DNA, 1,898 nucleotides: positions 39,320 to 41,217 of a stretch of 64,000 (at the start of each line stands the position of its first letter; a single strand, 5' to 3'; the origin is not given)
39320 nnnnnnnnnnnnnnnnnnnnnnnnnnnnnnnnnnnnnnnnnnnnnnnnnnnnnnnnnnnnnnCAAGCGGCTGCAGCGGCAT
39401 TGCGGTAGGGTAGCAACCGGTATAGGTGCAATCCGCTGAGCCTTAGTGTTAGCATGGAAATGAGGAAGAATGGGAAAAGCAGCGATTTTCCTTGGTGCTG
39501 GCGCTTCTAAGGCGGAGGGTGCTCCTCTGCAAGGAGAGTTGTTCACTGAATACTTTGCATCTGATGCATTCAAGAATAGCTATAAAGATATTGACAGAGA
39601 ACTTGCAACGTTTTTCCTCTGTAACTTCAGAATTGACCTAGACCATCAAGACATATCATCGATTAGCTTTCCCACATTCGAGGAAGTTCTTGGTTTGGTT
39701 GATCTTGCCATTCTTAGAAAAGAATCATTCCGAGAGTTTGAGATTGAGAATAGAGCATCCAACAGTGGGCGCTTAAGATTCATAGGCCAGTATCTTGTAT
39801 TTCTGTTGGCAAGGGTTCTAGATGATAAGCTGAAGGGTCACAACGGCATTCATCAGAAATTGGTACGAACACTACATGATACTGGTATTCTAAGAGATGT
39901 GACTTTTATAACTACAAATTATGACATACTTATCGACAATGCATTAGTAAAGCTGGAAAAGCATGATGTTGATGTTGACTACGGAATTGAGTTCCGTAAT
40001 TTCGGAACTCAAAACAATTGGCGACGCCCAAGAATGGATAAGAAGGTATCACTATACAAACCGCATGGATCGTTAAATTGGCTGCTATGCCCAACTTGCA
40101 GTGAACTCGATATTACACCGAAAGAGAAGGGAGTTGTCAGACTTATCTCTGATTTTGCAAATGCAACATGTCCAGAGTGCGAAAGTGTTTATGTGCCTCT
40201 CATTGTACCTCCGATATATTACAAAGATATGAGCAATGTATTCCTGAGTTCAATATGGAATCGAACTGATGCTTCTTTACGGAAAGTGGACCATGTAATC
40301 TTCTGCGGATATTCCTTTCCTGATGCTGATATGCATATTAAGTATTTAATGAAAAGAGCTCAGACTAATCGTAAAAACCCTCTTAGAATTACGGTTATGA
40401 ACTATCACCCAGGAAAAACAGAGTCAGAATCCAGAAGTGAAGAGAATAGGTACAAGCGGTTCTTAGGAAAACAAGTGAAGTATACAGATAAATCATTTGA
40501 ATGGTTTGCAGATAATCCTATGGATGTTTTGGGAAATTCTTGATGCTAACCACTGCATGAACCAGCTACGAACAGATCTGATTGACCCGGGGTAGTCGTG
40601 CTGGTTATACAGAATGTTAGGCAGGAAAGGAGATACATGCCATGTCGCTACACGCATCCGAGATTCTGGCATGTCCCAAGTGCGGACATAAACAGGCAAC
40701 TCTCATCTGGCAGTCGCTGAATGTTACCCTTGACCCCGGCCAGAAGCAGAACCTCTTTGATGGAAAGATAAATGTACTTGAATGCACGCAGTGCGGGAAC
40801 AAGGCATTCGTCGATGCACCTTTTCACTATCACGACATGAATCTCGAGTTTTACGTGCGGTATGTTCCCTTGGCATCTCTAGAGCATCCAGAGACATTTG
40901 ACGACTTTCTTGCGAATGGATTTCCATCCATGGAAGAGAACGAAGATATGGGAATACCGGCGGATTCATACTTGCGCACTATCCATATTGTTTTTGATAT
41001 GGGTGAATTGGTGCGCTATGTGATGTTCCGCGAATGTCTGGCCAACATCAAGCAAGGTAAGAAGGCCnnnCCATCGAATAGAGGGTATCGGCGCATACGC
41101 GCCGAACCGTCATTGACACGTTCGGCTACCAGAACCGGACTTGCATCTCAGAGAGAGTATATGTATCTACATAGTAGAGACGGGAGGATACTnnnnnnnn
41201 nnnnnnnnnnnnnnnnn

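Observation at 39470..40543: Single-gene cassette encoding a standalone 357-aa SIR2_2-like protein, a candidate minimal NAD+-depleting defence effector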

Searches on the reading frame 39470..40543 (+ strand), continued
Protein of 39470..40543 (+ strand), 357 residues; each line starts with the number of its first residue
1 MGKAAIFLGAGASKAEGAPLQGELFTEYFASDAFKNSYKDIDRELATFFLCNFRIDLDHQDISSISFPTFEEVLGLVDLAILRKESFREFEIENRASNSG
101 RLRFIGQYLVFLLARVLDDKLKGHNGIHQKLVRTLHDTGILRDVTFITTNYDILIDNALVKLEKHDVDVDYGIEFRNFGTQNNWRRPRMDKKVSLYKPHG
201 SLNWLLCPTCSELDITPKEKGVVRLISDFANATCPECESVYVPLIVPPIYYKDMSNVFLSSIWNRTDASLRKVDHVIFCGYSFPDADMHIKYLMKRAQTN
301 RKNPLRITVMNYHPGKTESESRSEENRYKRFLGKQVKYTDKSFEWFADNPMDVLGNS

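Call 71: get_annotated_region(hit=H2, flank=6000)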
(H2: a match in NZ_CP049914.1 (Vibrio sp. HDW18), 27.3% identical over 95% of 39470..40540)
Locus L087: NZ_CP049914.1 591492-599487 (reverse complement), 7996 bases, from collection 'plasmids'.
description: Vibrio sp. HDW18 plasmid p_unnamed1, complete sequence
organism: Vibrio sp. HDW18 (NCBI taxid 2714948)
taxonomy: Bacteria; Pseudomonadota; Gammaproteobacteria; Vibrionales; Vibrionaceae; Vibrio; Vibrio sp. HDW18
host: -; source: Anodonta arcaeformis,single bacterial strain; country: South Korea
typing (MOB-suite, as given by PLSDB): non-mobilizable
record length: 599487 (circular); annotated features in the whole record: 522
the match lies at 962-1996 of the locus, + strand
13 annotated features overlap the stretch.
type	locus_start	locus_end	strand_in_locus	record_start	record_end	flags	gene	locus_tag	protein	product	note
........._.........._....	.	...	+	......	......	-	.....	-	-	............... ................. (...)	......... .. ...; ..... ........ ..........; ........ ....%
CDS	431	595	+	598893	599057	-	-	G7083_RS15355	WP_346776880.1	DUF3709 domain-containing protein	-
CDS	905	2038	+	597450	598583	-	-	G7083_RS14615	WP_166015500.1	SIR2 family protein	-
CDS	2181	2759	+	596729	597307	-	-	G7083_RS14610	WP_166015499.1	DUF2726 domain-containing protein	-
CDS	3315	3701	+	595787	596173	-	-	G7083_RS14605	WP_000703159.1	VOC family protein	-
CDS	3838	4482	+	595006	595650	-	-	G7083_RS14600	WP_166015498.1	hypothetical protein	-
CDS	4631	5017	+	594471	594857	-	-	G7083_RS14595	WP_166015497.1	VOC family protein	-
CDS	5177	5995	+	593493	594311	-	-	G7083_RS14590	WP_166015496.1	hypothetical protein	-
CDS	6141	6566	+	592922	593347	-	-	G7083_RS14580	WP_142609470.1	hypothetical protein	-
CDS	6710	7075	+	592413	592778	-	-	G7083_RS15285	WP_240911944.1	hypothetical protein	-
CDS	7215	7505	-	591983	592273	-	-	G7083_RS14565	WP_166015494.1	type II toxin-antitoxin system RelE/ParE family toxin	-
CDS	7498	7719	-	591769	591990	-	-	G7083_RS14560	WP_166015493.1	hypothetical protein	-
CDS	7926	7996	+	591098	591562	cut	-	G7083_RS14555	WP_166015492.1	GNAT family N-acetyltransferase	-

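Call 78: search_protein_representatives(alignment_id=A1)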
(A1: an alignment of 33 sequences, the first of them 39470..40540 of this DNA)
Query: 33 sequences, 357 profile positions. Proteins with E-value up to 0.001 (for the whole library): 6081; up to 1e-10: 2228; up to 1e-30: 325. The best 150 are listed.
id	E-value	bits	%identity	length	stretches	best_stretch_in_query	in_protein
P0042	2.4e-203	691.2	-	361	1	1-355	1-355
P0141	4.3e-148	509.5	-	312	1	41-356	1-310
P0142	4.3e-145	499.6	-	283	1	1-263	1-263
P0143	3.3e-123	427.6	-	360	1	3-355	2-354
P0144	6.3e-115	400.4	-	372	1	3-352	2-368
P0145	5.2e-113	394.1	-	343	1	3-351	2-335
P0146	1.3e-111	389.5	-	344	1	1-353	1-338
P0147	1.4e-111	389.4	-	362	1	3-355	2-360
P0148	5.8e-109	380.8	-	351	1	3-351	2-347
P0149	5.8e-109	380.7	-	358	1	5-355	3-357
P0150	6.7e-108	377.3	-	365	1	5-355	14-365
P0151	8.0e-106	370.4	-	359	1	3-349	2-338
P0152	8.4e-106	370.3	-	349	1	3-355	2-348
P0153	2.7e-105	368.7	-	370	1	5-355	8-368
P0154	2.9e-105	368.6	-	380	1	3-352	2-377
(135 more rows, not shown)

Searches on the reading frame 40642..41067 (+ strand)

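Call 30: search_protein_families(library=pfam, proteins=[window:40642-41067:+], max_evalue=0.01)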
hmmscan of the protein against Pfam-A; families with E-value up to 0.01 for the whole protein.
window:40642-41067:+ (142 aa): 3 families
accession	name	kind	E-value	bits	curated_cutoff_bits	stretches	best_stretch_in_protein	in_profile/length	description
PF14353.12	CpXC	-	2.3e-17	63.5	25.4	1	10-97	2-77/121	CpXC protein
PF14354.12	Lar_restr_allev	-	0.0095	16.6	28.6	0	7-53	2-33/58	Restriction alleviation protein Lar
PF01096.23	Zn_ribbon_TFIIS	-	0.0097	16.2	21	0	10-21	2-13/39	Transcription factor S-II (TFIIS)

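Call 32: search_protein_families(library=padloc, proteins=[window:40642-41067:+], max_evalue=0.01)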
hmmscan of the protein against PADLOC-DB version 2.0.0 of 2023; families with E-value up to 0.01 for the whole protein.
window:40642-41067:+ (142 aa): 0 families
